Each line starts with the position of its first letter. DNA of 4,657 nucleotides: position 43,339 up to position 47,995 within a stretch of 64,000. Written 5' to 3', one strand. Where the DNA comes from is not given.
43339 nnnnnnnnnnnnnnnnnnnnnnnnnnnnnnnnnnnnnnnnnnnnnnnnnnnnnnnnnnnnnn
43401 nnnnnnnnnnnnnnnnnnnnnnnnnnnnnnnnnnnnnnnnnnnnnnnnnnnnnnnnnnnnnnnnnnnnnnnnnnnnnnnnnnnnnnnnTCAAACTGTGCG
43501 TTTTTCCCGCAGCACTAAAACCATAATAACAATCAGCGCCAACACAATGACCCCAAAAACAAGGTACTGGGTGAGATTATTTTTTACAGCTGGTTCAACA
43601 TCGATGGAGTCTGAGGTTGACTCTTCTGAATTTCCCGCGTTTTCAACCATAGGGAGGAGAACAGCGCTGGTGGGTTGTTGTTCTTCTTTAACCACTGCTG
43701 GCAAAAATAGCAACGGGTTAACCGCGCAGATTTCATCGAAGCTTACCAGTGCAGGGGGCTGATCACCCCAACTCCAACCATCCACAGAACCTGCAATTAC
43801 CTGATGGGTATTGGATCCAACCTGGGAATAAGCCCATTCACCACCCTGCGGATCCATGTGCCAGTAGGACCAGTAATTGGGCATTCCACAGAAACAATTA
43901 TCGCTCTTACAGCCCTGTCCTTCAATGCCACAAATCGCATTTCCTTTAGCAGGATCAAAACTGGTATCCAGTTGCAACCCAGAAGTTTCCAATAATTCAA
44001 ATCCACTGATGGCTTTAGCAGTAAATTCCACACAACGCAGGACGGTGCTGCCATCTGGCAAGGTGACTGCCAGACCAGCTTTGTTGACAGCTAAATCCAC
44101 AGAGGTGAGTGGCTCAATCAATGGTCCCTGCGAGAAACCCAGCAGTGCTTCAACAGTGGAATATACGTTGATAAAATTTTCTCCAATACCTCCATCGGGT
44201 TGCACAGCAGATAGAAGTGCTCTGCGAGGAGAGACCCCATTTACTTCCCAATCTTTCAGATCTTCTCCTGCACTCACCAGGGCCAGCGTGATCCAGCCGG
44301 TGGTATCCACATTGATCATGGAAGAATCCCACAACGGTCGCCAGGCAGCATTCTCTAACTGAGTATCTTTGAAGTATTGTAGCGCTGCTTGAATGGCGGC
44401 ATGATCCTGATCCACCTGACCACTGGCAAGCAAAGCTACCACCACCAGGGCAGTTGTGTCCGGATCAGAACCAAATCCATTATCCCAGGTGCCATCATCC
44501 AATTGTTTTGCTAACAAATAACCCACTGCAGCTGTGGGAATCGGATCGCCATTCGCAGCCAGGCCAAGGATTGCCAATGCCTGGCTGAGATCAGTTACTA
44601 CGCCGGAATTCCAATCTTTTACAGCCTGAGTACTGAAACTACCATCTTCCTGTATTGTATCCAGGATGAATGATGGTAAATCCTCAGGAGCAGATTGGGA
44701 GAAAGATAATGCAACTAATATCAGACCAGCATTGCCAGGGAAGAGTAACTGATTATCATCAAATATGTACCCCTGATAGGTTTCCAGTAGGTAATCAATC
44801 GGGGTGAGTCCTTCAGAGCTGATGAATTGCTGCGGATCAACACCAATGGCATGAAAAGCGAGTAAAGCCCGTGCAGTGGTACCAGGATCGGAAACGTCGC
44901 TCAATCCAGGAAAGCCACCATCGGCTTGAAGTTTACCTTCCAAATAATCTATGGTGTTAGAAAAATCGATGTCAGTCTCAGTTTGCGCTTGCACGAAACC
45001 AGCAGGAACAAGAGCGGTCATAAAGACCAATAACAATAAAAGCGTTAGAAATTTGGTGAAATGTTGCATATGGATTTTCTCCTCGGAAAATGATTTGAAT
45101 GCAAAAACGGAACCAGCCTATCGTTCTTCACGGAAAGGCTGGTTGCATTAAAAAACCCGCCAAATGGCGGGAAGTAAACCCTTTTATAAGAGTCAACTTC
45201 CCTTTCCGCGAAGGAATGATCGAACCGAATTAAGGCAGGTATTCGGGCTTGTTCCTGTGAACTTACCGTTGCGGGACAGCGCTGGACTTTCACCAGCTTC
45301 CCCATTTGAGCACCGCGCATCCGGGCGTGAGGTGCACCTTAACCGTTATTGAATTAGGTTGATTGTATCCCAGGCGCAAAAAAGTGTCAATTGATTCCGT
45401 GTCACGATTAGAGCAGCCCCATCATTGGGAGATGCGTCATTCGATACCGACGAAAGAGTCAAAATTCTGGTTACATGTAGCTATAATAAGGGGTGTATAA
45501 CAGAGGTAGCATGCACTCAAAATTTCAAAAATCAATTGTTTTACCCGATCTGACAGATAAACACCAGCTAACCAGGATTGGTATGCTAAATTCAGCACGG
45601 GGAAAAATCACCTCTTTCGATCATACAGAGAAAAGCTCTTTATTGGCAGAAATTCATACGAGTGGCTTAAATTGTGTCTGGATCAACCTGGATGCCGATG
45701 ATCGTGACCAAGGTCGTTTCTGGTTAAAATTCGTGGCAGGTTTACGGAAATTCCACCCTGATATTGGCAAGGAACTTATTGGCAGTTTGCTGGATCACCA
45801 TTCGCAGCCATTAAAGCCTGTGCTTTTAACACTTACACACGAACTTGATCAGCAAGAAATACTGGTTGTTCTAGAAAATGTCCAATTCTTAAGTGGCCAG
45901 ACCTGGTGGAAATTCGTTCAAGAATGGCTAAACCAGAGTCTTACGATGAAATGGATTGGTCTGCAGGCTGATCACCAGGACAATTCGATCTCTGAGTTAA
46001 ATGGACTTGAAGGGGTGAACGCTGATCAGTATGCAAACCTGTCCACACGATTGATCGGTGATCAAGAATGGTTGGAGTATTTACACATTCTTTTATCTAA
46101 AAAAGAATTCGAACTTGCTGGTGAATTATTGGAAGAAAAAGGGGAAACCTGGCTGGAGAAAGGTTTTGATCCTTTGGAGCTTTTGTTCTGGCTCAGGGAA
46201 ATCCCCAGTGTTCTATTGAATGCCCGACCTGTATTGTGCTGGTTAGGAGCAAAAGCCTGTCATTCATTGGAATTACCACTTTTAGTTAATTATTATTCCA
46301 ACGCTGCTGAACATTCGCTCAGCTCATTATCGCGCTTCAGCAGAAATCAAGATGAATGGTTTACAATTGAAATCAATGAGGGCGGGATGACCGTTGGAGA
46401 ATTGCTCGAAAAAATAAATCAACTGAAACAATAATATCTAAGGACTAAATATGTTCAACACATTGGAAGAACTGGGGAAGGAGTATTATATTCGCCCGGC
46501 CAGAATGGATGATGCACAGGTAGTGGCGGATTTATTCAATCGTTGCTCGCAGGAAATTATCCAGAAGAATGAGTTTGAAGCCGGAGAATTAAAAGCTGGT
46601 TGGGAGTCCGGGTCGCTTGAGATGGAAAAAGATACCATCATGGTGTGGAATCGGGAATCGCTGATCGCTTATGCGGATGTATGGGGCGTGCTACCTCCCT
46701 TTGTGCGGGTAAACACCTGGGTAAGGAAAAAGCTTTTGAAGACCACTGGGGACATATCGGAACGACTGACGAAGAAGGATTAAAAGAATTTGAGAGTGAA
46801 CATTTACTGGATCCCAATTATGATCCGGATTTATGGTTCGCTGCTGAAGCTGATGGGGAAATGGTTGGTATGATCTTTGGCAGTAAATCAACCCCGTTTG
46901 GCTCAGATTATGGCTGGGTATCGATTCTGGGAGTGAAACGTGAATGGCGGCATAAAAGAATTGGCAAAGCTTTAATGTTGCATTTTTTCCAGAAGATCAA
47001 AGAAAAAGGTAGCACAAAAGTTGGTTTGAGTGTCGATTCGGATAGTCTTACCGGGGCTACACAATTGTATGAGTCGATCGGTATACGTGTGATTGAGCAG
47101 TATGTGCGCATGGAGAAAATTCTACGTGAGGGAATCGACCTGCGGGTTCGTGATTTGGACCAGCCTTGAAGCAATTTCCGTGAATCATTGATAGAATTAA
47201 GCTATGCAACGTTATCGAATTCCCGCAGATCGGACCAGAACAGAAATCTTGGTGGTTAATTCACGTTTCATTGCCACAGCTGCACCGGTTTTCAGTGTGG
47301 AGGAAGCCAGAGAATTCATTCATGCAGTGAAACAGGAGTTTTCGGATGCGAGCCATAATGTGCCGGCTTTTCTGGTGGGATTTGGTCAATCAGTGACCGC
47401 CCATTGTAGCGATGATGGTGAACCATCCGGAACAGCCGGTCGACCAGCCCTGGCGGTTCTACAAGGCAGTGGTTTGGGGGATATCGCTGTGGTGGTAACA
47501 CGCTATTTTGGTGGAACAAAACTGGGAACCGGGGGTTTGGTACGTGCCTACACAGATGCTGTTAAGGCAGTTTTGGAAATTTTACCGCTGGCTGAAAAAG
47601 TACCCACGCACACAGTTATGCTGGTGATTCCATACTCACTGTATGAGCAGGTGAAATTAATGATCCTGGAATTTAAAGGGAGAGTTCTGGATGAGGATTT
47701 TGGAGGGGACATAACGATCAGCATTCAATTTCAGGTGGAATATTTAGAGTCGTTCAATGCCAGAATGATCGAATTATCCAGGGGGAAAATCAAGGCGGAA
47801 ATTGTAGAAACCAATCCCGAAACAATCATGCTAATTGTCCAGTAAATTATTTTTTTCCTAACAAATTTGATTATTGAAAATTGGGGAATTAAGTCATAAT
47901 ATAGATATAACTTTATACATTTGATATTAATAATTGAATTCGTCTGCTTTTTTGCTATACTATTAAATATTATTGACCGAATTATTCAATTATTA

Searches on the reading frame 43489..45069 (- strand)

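Call 17: search_protein_families(library=pfam, proteins=[window:43489-45069:-], max_evalue=0.01)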
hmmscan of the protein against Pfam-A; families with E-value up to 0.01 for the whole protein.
window:43489-45069:- (526 aa): 2 families
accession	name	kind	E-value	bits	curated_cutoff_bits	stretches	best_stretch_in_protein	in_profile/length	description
PF13243.12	SQHop_cyclase_C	-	9.4e-07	28.6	26.1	1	204-299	140-230/319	Squalene-hopene cyclase C-terminal domain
PF13249.12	SQHop_cyclase_N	-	0.0036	17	26.2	0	180-269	3-89/291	Squalene-hopene cyclase N-terminal domain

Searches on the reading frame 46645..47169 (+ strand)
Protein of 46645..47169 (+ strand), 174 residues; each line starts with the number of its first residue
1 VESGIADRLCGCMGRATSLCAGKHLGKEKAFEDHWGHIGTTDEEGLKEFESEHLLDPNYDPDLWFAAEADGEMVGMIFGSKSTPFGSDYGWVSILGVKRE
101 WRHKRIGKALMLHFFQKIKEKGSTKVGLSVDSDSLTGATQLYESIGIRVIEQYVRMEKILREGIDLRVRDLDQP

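Call 17: search_protein_families(library=pfam, proteins=[window:46645-47169:+], max_evalue=0.01)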
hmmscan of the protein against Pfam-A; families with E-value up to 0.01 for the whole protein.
window:46645-47169:+ (174 aa): 4 families
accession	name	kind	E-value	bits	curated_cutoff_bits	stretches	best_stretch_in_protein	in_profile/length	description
PF00583.31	Acetyltransf_1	-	1e-12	48.8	20.7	1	56-146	24-115/116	Acetyltransferase (GNAT) family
PF13673.13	Acetyltransf_10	-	1.9e-08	34.8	23.6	1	64-155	33-115/128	Acetyltransferase (GNAT) domain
PF13508.13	Acetyltransf_7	-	3.6e-08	34.1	27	1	63-146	4-81/84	Acetyltransferase (GNAT) domain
PF08445.16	FR47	-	0.0027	18.1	22.1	1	87-155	19-85/86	FR47-like protein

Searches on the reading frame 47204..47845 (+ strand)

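Call 17: search_protein_families(library=pfam, proteins=[window:47204-47845:+], max_evalue=0.01)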
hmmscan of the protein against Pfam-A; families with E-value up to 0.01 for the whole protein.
window:47204-47845:+ (213 aa): 2 families
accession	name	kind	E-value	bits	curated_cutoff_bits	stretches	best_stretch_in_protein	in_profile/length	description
PF01205.25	UPF0029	-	1.1e-35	122.3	27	1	19-124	2-107/107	Uncharacterized protein family UPF0029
PF09186.17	DUF1949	-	3.6e-09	36.8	23.7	1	140-195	1-56/56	Domain of unknown function (DUF1949)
